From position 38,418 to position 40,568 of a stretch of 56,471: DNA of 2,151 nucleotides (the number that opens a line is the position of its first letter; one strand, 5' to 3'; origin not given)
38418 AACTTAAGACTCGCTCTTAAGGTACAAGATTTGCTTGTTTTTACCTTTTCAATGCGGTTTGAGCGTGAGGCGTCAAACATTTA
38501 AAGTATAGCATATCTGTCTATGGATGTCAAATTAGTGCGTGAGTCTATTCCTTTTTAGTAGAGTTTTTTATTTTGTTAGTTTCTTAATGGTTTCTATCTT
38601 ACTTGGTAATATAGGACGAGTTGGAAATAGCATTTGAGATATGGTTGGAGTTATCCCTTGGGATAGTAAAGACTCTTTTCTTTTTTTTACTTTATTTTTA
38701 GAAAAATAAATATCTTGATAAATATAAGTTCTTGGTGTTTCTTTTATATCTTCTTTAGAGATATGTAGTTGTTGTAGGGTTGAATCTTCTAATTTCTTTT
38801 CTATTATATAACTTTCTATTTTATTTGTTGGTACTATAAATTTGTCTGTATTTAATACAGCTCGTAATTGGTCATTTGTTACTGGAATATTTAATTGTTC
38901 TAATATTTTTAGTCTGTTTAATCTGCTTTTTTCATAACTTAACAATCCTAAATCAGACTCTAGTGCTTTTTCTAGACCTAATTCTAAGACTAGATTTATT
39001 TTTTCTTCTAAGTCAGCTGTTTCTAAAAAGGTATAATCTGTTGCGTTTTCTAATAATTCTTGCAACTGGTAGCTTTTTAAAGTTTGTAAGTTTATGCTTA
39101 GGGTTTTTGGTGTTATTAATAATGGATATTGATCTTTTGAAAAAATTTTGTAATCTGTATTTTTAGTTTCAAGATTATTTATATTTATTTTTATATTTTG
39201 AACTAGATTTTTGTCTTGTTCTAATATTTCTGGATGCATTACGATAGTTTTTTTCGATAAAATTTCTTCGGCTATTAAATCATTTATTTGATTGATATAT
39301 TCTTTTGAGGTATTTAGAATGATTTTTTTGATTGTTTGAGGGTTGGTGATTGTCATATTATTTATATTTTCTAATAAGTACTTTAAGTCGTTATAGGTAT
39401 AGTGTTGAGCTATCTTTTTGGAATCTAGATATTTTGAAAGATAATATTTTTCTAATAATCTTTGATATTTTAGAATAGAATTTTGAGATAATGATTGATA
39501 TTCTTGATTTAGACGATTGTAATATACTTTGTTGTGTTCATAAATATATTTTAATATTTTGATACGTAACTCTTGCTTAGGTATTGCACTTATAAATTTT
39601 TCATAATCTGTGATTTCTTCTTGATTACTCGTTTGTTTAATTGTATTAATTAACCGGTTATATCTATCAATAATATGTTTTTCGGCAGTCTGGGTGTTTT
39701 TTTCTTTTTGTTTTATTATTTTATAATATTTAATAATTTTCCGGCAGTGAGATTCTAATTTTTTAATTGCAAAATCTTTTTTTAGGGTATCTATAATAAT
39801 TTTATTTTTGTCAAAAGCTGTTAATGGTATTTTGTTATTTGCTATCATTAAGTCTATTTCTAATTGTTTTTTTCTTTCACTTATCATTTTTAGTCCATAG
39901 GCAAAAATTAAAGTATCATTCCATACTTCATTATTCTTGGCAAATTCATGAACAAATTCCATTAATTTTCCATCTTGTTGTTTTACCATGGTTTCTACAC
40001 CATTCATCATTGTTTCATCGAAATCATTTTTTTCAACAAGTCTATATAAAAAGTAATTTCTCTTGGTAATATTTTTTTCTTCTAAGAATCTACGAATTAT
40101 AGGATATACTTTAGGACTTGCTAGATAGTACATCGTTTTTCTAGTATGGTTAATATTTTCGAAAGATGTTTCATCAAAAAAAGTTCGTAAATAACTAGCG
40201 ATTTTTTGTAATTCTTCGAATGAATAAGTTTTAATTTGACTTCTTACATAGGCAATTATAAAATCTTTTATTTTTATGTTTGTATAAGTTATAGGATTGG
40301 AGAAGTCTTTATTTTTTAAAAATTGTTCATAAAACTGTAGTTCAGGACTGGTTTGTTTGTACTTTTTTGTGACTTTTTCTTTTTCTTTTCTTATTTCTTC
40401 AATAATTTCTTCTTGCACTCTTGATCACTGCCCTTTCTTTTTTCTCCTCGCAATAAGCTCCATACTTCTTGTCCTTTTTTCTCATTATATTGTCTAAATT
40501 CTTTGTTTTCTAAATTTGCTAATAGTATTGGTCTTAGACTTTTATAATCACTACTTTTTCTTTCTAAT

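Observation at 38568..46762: Candidate uncharacterised system: Fe-S DinG/XPD-family helicase followed by a tandemly duplicated, translationally coupled pair (HigB/Gp49-fold protein A + about 610-aa helical protein B)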

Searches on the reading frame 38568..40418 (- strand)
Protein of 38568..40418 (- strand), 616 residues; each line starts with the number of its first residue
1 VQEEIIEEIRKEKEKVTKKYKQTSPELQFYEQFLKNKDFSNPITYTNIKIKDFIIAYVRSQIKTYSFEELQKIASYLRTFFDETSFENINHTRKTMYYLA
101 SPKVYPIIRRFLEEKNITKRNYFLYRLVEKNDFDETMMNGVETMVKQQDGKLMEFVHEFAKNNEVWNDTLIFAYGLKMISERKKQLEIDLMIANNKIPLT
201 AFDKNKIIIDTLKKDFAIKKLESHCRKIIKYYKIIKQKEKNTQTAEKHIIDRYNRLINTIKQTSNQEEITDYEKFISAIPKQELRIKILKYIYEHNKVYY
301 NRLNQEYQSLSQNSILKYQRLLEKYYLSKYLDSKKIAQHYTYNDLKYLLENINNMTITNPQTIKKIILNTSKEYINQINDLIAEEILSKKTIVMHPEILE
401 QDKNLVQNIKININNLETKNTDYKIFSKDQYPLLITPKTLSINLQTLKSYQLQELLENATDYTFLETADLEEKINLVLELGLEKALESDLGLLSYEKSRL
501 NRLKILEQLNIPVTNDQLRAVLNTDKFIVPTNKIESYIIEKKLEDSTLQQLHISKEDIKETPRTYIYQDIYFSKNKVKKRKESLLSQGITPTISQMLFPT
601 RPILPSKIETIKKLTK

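Call 3: search_protein_families(library=pfam, proteins=[window:38568-40418:-], max_evalue=1)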
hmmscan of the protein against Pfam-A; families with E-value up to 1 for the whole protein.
window:38568-40418:- (616 aa): 1 family
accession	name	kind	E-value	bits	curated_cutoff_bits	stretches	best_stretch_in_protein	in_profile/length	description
PF20687.2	CsoSCA_N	-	0.56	10.9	27.5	1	238-296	8-66/93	Carboxysome Shell Carbonic Anhydrase, N-terminal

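Call 4: search_protein_families(library=padloc, proteins=[window:38568-40418:-], max_evalue=1)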
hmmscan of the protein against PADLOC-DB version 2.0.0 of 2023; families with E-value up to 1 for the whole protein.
window:38568-40418:- (616 aa): 1 family
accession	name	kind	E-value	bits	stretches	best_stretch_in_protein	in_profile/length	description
PDLC03286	MTase_II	-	0.023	12.5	1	485-542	114-169/185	Type II methyltransferase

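Call 9: find_homologous_proteins(query=window:38568-40418:-, max_evalue=0.001)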
Query window:38568-40418:- (616 aa): 14 proteins with E <= 0.001 among 8000 candidates.
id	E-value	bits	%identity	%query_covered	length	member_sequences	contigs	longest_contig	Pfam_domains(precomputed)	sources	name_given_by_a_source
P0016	0.0e+0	1297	100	100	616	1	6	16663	-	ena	-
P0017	0.0e+0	1296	100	100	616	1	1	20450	-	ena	-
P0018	0.0e+0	1295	100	100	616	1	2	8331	-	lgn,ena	-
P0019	0.0e+0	1294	100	100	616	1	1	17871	-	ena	-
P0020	0.0e+0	1294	100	100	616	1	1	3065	-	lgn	-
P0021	0.0e+0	1293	99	100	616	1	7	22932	-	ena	-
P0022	0.0e+0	1293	100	100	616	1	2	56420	-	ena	-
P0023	0.0e+0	1292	99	100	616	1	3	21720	-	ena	-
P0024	0.0e+0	1292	99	100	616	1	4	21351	-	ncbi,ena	-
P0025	0.0e+0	1292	100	100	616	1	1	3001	-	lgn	-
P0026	0.0e+0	1290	99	100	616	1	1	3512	-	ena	-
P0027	0.0e+0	1288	99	100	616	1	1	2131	-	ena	-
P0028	1.0e-69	254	31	97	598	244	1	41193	-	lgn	-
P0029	1.4e-28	119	27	84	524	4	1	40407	-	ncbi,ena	-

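Call 12: find_encoding_contigs(protein=P0028, flank=10000, max_places=3)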
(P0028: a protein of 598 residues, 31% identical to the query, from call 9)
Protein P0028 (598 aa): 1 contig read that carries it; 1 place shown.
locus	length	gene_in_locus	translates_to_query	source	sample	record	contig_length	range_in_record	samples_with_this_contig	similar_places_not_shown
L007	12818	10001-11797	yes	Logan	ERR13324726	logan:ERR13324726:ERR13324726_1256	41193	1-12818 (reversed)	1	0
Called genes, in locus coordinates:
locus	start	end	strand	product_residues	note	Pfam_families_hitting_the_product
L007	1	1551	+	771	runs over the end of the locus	PF12705:PDDEXK_1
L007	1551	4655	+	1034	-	PF00270:DEAD (weak), PF00580:UvrD-helicase, PF01443:Viral_helicase1 (faint), PF13245:AAA_19, PF13361:UvrD_C, PF13538:UvrD_C_2 (faint)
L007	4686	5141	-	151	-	-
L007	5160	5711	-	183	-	-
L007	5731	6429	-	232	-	PF00696:AA_kinase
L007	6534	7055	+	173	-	-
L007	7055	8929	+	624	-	-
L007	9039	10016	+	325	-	-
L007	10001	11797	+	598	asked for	-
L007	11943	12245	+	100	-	PF00829:Ribosomal_L21p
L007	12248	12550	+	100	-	PF04327:Peptidase_Prp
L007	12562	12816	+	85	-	?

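Call 13: find_encoding_contigs(protein=P0029, flank=10000, max_places=3)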
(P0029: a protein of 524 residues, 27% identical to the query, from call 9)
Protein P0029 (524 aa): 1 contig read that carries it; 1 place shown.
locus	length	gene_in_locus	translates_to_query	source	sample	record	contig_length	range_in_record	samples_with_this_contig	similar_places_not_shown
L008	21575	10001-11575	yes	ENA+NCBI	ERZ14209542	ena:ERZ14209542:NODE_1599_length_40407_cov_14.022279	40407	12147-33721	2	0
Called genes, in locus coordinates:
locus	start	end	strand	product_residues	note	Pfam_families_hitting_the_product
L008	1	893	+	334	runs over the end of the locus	PF00044:Gp_dh_N, PF02800:Gp_dh_C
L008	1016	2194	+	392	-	PF00162:PGK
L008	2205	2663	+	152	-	-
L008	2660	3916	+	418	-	PF13439:Glyco_transf_4, PF13477:Glyco_trans_4_2, PF13579:Glyco_trans_4_4, PF00534:Glycos_transf_1, PF13692:Glyco_trans_1_4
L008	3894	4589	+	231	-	PF00121:TIM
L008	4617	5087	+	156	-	PF08769:Spo0A_C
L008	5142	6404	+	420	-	PF13173:AAA_14, PF13635:DUF4143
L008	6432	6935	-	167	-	-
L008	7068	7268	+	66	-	PF01402:RHH_1 (weak)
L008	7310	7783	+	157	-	-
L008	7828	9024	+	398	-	PF00817:IMS, PF11798:IMS_HHH (weak), PF21999:IMS_HHH_1 (weak), PF11799:IMS_C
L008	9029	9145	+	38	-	-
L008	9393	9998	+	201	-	-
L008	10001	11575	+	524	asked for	-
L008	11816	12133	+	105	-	PF00338:Ribosomal_S10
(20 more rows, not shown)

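Call 30: find_homologous_proteins(query=A2, max_evalue=0.001)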
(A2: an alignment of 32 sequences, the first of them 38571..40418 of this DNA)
Query A2 (32 sequences) (616 aa, profile of the alignment): 15 proteins with E <= 0.001 among 8000 candidates.
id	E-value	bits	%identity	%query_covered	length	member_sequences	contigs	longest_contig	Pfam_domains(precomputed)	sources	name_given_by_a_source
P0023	1.2e-174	600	99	100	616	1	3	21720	-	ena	-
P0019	1.3e-174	600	100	100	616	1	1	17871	-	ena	-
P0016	1.9e-174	600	100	100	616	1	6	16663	-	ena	-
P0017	2.5e-174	599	100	100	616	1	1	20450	-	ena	-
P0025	2.8e-174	599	100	100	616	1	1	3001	-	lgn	-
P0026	2.8e-174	599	99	100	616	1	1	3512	-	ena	-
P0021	3.1e-174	599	99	100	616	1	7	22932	-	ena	-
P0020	4.8e-174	598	100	100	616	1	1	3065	-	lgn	-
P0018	5.8e-174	598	100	100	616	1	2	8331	-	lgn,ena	-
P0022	1.1e-173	597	100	100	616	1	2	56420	-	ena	-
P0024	2.5e-173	596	99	100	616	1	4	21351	-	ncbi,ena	-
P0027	1.9e-172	593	99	100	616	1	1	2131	-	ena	-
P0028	4.9e-164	565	31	97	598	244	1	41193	-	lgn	-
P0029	2.2e-127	444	27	84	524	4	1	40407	-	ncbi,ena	-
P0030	8.0e-16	76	23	34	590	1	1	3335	-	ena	-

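Call 35: search_protein_families(library=ncbifam, proteins=[window:38568-40418:-], max_evalue=1)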
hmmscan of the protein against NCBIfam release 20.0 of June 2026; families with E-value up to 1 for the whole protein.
window:38568-40418:- (616 aa): 1 family
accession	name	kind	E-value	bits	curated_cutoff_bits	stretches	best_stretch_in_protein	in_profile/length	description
NF049979.1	AlphHSDSHdhA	equivalog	0.099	12.1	350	1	241-386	36-173/258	7alpha-hydroxysteroid dehydrogenase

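Call 36: search_protein_families(library=phrogs, proteins=[window:38568-40418:-], max_evalue=1)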
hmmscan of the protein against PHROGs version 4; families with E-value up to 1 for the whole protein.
window:38568-40418:- (616 aa): 1 family
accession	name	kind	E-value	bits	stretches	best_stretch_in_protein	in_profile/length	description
phrog_33600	-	unknown function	0.91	11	0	306-353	35-81/85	-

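Call 40: predict_structure(alignment_id=A3)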
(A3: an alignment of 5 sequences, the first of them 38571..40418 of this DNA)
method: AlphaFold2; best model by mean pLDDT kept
length: 616 residues; sequences in the alignment: 5
mean_pLDDT: 80.5   pTM: 0.47
mean pLDDT of the five models: 80.5, 79.0, 74.9, 73.1, 73.1
residues with pLDDT >= 90: 103; 70-90: 415; 50-70: 73; < 50: 25
segments of 3 or more residues with pLDDT < 50: 540-549, 602-616
pLDDT, mean of each block of 10 residues (from residue 1): 86 89 89 88 89 93 87 85 84 86 83 77 73 76 72 76 87 90 90 77 88 89 91 91 89 86 64 75 83 75 60 72 89 86 91 89 90 91 86 88 87 84 70 80 89 83 81 87 85 75 74 69 68 65 43 75 84 87 81 73 47 43
secondary structure, 60 per line:
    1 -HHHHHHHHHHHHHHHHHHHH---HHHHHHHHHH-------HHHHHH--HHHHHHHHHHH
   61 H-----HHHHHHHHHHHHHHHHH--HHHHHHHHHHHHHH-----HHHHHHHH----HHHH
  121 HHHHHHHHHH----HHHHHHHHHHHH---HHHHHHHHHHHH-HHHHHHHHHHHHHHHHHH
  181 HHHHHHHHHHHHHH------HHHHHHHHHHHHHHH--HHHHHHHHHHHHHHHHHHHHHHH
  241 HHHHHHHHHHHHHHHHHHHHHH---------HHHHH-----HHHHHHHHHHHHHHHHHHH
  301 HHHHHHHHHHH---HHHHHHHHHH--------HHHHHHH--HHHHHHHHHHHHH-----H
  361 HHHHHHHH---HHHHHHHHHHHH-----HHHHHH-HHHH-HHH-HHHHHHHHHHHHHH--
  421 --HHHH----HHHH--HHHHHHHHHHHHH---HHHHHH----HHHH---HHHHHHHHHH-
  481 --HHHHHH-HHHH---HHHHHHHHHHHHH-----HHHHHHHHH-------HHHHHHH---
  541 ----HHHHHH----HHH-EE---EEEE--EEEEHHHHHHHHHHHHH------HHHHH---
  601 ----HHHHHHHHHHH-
elements in order: H2-21 H25-34 H42-47 H50-61 H67-83 H86-99 H105-112 H117-130 H135-146 H150-161 H163-194 H201-215 H218-262 H272-276 H282-311 H315-324 H333-339 H342-354 H360-368 H372-383 H389-394 H396-399 H405-418 H423-426 H431-434 H437-449 H453-458 H463-466 H470-479 H483-488 H490-493 H497-509 H515-523 H531-537 H545-550 E564-567 E570-573 H574-586 H593-597 H605-615
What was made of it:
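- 38799..39401 (-): B1 residues ~340-540: about six ~32-aa repeats of long-short-short helices (mTERF-like). This is the best-conserved part of B. Helix pattern in call 40.
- On mTERF repeat proteins: A ~32-aa three-helix periodicity is seen in the model (call 40).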

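Call 44: fold_search(model_id=the predicted structure, library=pdb)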
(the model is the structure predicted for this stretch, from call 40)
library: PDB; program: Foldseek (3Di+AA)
matches with E <= 10: 83; with E <= 0.001: 0
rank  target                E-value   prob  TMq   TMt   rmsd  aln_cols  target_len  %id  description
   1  5cwg                  4.1e-01  0.18  0.08  0.16  16.8       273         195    9  Crystal structure of de novo designed helical repeat protein DHR10 (released 2015-12-16)
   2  5cwc                  4.9e-01  0.16  0.08  0.16  16.8       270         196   10  Crystal structure of de novo designed helical repeat protein DHR5 (released 2015-12-16)
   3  7o9k_A2               6.0e-01  0.91  0.21  0.43   6.9       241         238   14  Human mitochondrial ribosome large subunit assembly intermediate with MTERF4-NSUN4, MRM2, MTG1, the MALSU module, GTP (released 2021-06-30)
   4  9s73                  8.8e-01  0.06  0.09  0.09  47.2       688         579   11  Complex of Equine Serum Albumin with Ampicillin (released 2026-02-04)
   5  3mva_O                1.0e+00  0.51  0.19  0.31  17.8       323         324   15  Crystal structure of human MTERF1 bound to the termination sequence (released 2010-06-30)
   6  5crk_O                1.1e+00  0.60  0.22  0.36  16.9       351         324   15  Crystal Structure of the MTERF1 F243A substitution bound to the termination sequence. (released 2015-11-25)
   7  6jw2_A                1.2e+00  0.14  0.14  0.16  25.0       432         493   11  Universal RVD R* accommodates 5hmC via water-mediated interactions (released 2020-04-22)
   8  3v08                  1.4e+00  0.04  0.09  0.09  43.8       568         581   12  Crystal structure of Equine Serum Albumin (released 2012-01-11)
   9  5cky_O                1.7e+00  0.35  0.18  0.31  17.7       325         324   16  Crystal Structure of the MTERF1 R162A substitution bound to the termination sequence. (released 2015-11-25)
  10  6jw0_A                1.7e+00  0.18  0.19  0.22  44.7       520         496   12  Universal RVD R* accommodates cytosine via water-mediated interactions (released 2020-04-22)
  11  3n7q_A                2.0e+00  0.38  0.20  0.35  16.9       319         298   15  Crystal structure of human mitochondrial mTERF fragment (aa 99-399) in complex with a 12-mer DNA encompassing the tRNA (released 2010-06-16)
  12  4osh_A                2.0e+00  0.12  0.17  0.20  44.3       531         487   14  Crystal structure of the TAL effector dHax3 with NI RVD at 2.2 angstrom resolution (released 2014-05-28)
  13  9emb_A                2.2e+00  0.10  0.08  0.08  17.4       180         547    8  Structure of KefC Asp156Asn variant (released 2024-06-05)
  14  8axk_C                2.3e+00  0.12  0.09  0.20  13.8       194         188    9  Type 3 secretion system export apparatus core, inner rod and needle of Shigella flexneri (released 2023-03-01)
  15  8kfo_A                2.3e+00  0.03  0.09  0.09  48.4       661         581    9  Crystal structure of BSA in complex with B3 (released 2024-08-21)
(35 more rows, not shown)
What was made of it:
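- On mTERF repeat proteins: Foldseek MTERF4 E 0.6 (prob 0.91) and MTERF1 E 1-2 (call 44).
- Closest known: mTERF-family helical-repeat nucleic-acid-binding proteins. Same: MTERF4 and MTERF1 recur among the top Foldseek hits (calls 40, 44).
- MTERF4, the best Foldseek match by probability, binds rRNA in a ribosome-assembly intermediate (call 44).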

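Call 45: search_protein_families(library=pfam, alignment_id=A2, max_evalue=1)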
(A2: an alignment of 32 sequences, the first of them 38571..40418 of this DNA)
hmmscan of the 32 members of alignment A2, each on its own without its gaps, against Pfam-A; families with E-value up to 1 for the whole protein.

A. member 1, window:38571-40418:- (616 aa): 1 family
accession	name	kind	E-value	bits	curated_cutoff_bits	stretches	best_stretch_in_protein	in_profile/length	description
PF20687.2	CsoSCA_N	-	0.56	10.9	27.5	1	238-296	8-66/93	Carboxysome Shell Carbonic Anhydrase, N-terminal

B. families by the number of members that match (of 32 scanned): 46 families (the first 25 are shown)
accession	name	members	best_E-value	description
PF01368.27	DHH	1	0.00094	DHH family, N-terminal domain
PF00651.37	BTB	1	0.0012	BTB/POZ domain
PF21727.2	DUF6863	1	0.0036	Family of unknown function (DUF6863)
PF09312.16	SurA_N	1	0.0046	SurA N-terminal domain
PF08564.16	CDC37_C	1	0.0071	Cdc37 C terminal domain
PF25071.1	DUF7795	1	0.0079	Domain of unknown function (DUF7795)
PF18641.6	LidA_Long_CC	1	0.014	LidA long coiled-coil domain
PF18362.6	THB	1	0.016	Tri-helix bundle domain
PF09537.16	DUF2383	1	0.018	Domain of unknown function (DUF2383)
PF20854.2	LED_rpt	1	0.021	LED repeat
PF19568.5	Spore_III_AA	1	0.032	Sporulation stage III, protein AA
PF09851.14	SHOCT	1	0.037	Short C-terminal domain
PF02186.21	TFIIE_beta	1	0.037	TFIIE beta subunit core domain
PF12554.13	MOZART1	1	0.054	Mitotic-spindle organizing gamma-tubulin ring associated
PF21972.1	Arc1p_N_like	1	0.058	Nuclear-export cofactor Arc1p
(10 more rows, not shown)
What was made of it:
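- The mTERF similarity is statistically weak (calls 44, 45).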

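Call 46: search_protein_representatives(alignment_id=A3)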
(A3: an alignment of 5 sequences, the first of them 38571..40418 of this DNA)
Query: 5 sequences, 606 profile positions. Proteins with E-value up to 0.001 (for the whole library): 513; up to 1e-10: 417; up to 1e-30: 259. The best 150 are listed.
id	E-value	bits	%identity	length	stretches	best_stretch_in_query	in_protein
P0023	2.8e-244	828.5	-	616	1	1-605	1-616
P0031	6.4e-194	662.2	-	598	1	1-606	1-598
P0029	7.0e-189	645.6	-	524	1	1-534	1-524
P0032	1.0e-161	555.9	-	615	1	1-602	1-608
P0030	2.6e-147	508.3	-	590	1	3-606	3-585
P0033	6.4e-140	483.8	-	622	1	1-604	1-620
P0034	9.9e-132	456.8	-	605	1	5-569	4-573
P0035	9.7e-130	450.2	-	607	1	1-571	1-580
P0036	3.6e-129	448.3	-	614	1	1-601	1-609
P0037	5.5e-129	447.7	-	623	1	1-603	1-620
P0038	2.3e-110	386.2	-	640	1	2-595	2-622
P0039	2.3e-105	369.7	-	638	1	3-577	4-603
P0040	5.0e-96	338.9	-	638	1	3-602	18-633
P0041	3.5e-94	332.8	-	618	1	1-604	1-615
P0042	1.1e-90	321.3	-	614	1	3-606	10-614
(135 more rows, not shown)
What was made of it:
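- Tried and rejected: The exhaustive HMMER search showed the B family is much larger (call 46).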

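Call 49: list_cluster_members(proteins=[P0024, P0029, P0007])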
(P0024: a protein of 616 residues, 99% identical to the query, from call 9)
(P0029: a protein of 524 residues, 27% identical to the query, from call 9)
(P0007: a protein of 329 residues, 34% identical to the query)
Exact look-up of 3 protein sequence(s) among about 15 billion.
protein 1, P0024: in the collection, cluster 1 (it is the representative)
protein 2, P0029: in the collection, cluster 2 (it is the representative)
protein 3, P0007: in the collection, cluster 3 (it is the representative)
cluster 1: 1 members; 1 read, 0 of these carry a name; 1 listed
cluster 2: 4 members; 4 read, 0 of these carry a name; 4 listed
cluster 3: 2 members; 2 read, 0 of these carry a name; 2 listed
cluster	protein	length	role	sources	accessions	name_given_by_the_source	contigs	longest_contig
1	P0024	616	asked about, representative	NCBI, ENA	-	-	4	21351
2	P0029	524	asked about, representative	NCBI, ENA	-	-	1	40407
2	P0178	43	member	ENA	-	-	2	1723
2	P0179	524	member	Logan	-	-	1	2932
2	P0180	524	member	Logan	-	-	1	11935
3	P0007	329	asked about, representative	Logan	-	-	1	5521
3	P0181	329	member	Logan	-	-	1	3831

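Call 61: search_dna_similar(query=window:38568-40418:-, collection=phages, mode=protein, max_evalue=0.001, max_rows=10)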
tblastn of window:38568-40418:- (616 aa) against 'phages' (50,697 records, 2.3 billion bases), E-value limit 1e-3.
No match.

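Call 68: fold_search(model_id=the predicted structure, library=viral)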
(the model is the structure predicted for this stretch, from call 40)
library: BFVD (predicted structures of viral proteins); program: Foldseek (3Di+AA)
matches with E <= 10: 89; with E <= 0.001: 0
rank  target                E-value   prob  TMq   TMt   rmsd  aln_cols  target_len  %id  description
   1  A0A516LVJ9            1.5e-01  0.14  0.09  0.10  28.9       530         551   11  (no name in the UniProt tables at hand)
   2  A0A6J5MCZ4            2.3e-01  0.12  0.11  0.11  39.8       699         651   12  Uncharacterized protein [uncultured Caudovirales phage]
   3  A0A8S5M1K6            2.8e-01  0.12  0.13  0.08  44.1       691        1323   11  Minor tail protein [Siphoviridae sp. ctX926]
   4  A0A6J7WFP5            1.0e+00  0.04  0.10  0.09  48.2       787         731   10  Bacteriophage lambda, GpH, tail tape measure, C-terminal [uncultured Caudovirales phage]
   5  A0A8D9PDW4            1.0e+00  0.04  0.09  0.06  33.1       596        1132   12  Minor tail protein [Siphoviridae sp. ctoNj20]
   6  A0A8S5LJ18            1.1e+00  0.04  0.08  0.05  47.0       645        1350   11  Minor tail protein [Siphoviridae sp. ct3o911]
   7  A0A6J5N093            1.1e+00  0.04  0.09  0.09  47.0       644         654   12  Bacteriophage lambda, GpH, tail tape measure, C-terminal [uncultured Caudovirales phage]
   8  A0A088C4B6            1.2e+00  0.09  0.13  0.07  43.1       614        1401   13  (no name in the UniProt tables at hand)
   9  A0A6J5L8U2            1.3e+00  0.10  0.06  0.11  19.1       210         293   12  Uncharacterized protein [uncultured Caudovirales phage]
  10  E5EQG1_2              1.4e+00  0.04  0.10  0.07  45.4       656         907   14  (no name in the UniProt tables at hand)
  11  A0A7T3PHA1            1.5e+00  0.07  0.11  0.11  27.3       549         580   12  (no name in the UniProt tables at hand)
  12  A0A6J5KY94            1.5e+00  0.05  0.11  0.11  30.1       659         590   10  Uncharacterized protein [uncultured Caudovirales phage]
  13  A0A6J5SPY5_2          1.7e+00  0.05  0.09  0.05  39.4       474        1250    8  Uncharacterized protein [uncultured Caudovirales phage]
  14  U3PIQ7                1.7e+00  0.06  0.12  0.10  31.8       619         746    8  Internal virion protein [Burkholderia phage JG068]
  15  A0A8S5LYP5            2.0e+00  0.02  0.09  0.05  35.8       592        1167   11  Minor tail protein [Siphoviridae sp. ctvGX2]
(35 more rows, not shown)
